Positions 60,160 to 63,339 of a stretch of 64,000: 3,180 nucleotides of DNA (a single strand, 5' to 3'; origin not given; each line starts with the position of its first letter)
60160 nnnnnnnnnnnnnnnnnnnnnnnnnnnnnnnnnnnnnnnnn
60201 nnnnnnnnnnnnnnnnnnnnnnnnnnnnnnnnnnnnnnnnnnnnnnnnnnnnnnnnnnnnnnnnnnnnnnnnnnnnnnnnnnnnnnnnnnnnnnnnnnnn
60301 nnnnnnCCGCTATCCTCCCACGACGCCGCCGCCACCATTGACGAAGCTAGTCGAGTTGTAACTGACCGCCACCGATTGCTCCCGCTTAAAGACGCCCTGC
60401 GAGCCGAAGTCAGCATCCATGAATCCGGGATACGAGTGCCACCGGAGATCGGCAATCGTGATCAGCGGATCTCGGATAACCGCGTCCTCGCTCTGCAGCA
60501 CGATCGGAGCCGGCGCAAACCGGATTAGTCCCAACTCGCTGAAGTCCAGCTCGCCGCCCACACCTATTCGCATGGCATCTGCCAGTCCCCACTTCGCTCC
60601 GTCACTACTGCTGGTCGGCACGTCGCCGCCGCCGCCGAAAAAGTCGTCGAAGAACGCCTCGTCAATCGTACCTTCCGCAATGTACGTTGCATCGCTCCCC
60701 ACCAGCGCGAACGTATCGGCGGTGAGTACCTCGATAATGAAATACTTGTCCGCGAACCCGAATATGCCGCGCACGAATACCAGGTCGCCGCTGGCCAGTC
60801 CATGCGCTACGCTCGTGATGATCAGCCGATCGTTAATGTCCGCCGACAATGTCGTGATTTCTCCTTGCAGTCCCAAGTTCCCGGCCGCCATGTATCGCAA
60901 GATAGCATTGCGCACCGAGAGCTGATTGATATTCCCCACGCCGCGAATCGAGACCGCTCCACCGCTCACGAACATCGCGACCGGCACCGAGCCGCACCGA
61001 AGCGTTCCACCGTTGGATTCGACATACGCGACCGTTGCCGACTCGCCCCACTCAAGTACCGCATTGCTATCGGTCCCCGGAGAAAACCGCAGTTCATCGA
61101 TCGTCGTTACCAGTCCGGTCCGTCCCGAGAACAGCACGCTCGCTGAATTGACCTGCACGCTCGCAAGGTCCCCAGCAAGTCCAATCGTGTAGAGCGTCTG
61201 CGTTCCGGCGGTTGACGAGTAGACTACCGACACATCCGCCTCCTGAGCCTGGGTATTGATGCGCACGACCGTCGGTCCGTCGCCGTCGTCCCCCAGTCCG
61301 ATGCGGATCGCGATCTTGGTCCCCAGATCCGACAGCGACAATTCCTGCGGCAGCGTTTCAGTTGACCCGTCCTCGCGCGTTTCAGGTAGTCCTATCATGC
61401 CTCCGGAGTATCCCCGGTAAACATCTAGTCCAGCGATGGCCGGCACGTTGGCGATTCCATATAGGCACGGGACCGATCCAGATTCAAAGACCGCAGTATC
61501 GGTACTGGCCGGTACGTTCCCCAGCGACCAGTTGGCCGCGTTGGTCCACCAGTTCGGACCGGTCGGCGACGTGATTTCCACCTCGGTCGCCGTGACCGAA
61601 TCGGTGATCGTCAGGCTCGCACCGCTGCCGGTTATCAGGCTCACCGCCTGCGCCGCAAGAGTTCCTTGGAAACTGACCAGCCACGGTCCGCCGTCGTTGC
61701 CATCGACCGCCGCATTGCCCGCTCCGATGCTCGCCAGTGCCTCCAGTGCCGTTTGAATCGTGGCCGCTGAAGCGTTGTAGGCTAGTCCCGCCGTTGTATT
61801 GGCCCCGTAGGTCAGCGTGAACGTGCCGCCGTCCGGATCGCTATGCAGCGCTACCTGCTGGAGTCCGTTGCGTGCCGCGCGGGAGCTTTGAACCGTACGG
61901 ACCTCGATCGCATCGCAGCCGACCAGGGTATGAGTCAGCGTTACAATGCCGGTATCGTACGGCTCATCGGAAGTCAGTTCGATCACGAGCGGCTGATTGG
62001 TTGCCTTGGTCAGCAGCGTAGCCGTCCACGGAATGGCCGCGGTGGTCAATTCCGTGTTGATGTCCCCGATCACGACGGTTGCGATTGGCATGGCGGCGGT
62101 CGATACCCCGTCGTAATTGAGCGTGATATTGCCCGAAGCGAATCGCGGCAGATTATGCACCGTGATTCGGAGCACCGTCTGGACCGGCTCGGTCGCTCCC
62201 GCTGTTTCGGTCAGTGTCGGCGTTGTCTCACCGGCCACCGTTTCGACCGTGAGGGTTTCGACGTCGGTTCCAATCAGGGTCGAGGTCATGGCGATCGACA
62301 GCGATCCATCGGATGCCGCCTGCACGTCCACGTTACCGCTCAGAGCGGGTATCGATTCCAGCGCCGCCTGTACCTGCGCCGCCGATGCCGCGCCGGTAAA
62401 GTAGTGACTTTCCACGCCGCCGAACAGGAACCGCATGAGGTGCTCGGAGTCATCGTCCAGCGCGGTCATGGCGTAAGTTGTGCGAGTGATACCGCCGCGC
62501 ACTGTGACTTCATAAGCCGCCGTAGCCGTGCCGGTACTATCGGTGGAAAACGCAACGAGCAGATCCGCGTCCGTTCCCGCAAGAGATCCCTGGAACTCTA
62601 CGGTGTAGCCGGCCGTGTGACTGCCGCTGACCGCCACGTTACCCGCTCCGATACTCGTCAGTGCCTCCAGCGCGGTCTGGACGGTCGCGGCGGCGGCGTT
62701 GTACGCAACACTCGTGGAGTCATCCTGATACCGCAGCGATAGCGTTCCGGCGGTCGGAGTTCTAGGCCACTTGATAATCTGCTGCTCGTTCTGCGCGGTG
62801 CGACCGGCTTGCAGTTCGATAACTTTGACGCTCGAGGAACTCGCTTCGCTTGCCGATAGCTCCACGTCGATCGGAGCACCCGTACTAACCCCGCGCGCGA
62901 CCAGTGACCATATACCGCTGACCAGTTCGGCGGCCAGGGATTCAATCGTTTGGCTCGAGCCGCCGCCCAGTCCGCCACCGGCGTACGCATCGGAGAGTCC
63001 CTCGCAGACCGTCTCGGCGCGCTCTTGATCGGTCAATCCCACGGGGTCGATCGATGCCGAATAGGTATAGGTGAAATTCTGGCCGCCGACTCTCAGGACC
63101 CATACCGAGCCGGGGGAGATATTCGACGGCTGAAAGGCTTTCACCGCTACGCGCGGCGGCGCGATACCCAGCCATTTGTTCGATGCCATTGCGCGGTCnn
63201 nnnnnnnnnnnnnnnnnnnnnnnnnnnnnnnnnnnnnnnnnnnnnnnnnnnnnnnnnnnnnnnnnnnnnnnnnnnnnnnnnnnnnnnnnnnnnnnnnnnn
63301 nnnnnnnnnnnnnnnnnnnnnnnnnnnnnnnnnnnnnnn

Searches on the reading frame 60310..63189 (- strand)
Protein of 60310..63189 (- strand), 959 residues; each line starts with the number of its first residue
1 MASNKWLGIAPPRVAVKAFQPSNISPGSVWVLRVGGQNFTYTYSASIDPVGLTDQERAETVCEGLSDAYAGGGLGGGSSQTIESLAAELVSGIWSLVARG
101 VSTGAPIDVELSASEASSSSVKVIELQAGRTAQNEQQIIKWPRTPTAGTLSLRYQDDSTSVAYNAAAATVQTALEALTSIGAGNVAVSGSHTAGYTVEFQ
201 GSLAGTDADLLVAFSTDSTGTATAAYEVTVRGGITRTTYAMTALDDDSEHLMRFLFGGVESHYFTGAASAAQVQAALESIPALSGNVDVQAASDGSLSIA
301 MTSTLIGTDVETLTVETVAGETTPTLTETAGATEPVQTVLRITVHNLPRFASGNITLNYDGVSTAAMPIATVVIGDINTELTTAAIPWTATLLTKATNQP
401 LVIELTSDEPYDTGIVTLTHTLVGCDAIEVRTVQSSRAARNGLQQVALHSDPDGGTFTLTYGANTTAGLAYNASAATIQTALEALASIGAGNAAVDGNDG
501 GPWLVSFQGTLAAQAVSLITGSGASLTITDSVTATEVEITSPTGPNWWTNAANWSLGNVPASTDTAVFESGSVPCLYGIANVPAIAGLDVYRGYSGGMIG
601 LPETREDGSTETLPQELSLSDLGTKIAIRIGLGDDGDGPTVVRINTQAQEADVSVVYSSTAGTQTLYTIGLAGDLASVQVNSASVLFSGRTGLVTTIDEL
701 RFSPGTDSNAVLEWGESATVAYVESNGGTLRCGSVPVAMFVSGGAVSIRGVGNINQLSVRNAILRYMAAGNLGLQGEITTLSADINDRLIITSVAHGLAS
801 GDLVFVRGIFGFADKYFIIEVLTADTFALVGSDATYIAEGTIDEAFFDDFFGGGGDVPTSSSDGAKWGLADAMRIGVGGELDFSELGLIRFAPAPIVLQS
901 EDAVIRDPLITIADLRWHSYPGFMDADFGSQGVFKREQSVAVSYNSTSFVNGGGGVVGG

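Call 33: find_encoding_contigs(protein=window:60310-63189:-, flank=10000, max_places=5)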
Protein window:60310-63189:- (959 aa): 2 contigs read that carry it; 1 place shown.
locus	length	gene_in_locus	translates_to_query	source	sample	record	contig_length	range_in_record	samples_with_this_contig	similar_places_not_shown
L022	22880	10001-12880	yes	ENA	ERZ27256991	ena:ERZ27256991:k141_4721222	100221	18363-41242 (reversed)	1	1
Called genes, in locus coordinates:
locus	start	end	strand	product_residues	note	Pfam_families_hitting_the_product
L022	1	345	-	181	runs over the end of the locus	PF13392:HNH_3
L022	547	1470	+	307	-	PF18906:Phage_tube_2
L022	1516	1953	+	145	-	-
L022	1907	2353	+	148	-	-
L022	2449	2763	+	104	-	-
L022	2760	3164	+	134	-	-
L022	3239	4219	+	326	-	PF06067:DUF932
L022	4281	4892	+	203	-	-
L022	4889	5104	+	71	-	-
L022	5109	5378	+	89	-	-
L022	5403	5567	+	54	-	-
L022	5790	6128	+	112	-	-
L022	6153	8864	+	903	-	-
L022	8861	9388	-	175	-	-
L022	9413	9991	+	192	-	-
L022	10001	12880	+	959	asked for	-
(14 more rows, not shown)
